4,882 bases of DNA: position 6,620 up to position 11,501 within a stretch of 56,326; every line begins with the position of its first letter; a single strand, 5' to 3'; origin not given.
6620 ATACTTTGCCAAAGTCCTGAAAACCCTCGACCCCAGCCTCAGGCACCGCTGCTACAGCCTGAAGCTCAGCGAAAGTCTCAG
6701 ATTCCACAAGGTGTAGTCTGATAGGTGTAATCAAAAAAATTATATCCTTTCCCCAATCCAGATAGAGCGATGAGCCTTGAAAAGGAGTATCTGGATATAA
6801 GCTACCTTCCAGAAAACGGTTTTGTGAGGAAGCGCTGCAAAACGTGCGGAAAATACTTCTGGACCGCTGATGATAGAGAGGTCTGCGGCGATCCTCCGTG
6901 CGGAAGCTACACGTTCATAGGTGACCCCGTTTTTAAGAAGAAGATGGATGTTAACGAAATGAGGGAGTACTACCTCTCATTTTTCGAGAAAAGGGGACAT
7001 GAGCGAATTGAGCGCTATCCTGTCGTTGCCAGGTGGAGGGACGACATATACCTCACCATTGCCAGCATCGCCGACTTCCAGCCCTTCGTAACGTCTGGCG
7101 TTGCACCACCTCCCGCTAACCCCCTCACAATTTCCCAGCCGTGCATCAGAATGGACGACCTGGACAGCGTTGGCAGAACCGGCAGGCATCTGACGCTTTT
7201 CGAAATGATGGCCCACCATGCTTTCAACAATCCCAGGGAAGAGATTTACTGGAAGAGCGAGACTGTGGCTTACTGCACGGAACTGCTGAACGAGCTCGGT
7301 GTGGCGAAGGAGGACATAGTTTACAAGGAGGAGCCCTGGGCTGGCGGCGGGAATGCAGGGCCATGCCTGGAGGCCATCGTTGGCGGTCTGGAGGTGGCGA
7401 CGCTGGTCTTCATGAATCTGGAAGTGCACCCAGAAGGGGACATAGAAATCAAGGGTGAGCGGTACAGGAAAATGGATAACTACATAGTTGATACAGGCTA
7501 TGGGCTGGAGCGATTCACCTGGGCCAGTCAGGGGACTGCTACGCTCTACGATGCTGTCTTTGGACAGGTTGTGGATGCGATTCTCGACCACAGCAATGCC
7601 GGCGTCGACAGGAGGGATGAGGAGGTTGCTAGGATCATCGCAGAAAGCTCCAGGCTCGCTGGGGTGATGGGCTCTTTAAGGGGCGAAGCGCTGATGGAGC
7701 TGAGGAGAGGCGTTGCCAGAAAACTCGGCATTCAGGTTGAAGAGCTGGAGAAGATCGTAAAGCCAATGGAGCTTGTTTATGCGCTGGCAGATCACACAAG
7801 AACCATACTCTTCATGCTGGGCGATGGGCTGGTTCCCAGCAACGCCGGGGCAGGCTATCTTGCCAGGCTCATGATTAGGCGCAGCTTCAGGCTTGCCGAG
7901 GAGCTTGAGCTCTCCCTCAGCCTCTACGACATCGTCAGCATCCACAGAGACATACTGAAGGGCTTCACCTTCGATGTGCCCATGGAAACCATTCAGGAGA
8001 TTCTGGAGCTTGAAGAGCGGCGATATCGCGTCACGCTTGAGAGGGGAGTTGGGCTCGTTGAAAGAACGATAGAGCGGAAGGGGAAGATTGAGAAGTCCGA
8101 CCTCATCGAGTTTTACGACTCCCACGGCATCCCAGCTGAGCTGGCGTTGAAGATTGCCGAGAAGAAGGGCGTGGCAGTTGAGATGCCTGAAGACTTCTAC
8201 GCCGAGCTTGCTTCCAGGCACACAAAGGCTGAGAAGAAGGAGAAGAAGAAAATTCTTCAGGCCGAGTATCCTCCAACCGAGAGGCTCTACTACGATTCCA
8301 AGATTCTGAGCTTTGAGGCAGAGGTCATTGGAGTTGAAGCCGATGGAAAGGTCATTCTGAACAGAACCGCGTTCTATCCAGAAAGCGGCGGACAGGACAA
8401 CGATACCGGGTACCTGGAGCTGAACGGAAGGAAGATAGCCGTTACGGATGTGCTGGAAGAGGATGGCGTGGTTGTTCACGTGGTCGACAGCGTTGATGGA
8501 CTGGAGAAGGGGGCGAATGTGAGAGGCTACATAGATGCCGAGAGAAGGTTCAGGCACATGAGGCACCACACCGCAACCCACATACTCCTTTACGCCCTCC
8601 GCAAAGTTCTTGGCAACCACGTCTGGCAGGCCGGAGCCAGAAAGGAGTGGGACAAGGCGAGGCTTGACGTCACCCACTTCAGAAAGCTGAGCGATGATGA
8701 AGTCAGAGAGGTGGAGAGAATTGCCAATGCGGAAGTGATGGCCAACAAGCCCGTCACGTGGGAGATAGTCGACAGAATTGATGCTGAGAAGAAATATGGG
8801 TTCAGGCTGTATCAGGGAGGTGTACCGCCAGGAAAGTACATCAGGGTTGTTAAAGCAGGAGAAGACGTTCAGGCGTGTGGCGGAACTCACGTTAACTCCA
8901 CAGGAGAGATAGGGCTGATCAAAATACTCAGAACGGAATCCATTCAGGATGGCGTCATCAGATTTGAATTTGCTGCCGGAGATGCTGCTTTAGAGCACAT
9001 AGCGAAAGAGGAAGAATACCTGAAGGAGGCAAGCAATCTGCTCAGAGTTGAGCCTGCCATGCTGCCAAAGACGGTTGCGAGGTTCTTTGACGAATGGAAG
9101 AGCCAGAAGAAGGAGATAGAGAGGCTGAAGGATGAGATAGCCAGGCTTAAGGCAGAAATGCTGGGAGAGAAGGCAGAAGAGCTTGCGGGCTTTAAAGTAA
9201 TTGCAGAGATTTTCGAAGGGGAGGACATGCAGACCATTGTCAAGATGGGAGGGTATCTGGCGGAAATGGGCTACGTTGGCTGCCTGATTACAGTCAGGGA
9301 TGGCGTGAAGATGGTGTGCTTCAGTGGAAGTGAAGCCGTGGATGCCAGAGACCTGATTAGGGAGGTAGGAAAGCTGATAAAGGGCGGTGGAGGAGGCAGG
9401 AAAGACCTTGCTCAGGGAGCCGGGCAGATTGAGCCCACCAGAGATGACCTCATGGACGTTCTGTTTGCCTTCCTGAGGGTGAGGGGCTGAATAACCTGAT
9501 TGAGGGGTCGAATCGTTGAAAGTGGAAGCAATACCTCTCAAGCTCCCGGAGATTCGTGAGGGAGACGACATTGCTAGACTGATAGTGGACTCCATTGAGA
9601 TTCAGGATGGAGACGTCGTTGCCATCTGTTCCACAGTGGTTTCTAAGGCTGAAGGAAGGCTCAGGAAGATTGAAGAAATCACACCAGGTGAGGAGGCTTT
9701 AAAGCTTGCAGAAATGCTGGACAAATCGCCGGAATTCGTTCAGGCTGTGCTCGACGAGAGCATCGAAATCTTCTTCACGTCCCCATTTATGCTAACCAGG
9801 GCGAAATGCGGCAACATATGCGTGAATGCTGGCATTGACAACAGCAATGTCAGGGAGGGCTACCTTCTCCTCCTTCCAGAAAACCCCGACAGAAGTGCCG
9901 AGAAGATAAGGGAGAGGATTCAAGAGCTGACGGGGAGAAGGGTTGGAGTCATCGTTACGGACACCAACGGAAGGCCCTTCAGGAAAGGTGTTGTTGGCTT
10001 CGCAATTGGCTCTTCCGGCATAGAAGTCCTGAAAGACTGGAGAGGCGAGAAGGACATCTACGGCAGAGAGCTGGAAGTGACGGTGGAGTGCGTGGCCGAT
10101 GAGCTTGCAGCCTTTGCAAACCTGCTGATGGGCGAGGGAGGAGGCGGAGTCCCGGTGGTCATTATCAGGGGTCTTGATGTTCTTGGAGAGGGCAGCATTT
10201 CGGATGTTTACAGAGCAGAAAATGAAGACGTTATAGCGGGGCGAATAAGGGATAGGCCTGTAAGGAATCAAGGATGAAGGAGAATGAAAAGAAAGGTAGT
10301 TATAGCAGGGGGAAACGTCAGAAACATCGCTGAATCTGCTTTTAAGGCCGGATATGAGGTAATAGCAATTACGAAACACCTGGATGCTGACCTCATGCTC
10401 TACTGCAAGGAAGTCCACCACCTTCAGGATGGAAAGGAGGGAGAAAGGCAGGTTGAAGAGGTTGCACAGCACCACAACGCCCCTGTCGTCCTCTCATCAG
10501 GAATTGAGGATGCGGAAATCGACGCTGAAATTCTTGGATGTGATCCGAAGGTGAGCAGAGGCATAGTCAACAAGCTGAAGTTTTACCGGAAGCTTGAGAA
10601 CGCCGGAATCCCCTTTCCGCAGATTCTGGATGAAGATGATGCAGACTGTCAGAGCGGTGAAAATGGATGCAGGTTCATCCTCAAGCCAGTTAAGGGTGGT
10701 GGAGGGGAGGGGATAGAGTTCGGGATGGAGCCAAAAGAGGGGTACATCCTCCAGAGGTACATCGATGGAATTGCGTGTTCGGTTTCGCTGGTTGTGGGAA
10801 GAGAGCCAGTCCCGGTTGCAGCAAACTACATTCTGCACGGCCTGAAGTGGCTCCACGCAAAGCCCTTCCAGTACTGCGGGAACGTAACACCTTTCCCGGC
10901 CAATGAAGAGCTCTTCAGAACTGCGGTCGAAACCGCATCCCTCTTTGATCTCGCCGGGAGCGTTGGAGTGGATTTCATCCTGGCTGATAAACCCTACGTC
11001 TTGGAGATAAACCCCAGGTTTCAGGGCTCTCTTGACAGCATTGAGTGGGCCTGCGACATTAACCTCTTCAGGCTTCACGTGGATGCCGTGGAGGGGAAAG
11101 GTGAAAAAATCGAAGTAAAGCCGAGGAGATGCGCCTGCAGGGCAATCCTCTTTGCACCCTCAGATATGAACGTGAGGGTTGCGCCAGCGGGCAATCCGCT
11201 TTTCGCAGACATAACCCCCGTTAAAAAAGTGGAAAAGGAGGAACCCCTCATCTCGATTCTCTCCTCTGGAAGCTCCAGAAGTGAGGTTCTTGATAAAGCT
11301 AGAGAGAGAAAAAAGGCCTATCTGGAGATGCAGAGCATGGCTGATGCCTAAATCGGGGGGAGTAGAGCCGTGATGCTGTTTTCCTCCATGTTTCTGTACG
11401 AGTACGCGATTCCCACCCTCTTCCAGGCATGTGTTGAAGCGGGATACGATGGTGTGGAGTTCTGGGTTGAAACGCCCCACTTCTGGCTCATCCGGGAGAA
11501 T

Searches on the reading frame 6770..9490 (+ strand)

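Call 42: search_protein_families(library=ncbifam, proteins=[window:6770-9490:+], max_evalue=0.00001)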
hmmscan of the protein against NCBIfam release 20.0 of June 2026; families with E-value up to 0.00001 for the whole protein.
window:6770-9490:+ (906 aa): 4 families
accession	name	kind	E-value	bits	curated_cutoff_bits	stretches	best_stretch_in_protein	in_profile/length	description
TIGR03683.1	A-tRNA_syn_arch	equivalog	0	1258.1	744.7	1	6-898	3-897/902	alanine--tRNA ligase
TIGR00344.1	alaS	equivalog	3.3e-242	806.4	457.05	1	63-885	1-847/847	alanine--tRNA ligase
NF002436.0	PRK01584.1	equivalog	1.7e-57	195.3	529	3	594-732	451-588/595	alanine--tRNA ligase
NF040865.1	a_tRNA_ed_AlaXM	equivalog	1.8e-54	185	300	1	503-734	1-231/234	alanyl-tRNA editing protein AlaXM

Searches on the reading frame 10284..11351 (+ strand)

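Call 42: search_protein_families(library=ncbifam, proteins=[window:10284-11351:+], max_evalue=0.00001)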
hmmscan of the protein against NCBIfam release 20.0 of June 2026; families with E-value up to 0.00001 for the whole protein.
window:10284-11351:+ (355 aa): 3 families
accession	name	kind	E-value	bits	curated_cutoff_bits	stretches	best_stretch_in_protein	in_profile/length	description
NF040722.1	MfnD_Meth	equivalog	4.6e-12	46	400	1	130-279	141-282/288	tyramine--L-glutamate ligase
NF009406.0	PRK12767.1-5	equivalog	4e-07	29.4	271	1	78-276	95-300/327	carbamoyl phosphate synthase-like protein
NF009402.0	PRK12767.1-1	equivalog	6.1e-06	25.3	218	0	94-249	113-279/329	carbamoyl phosphate synthase-like protein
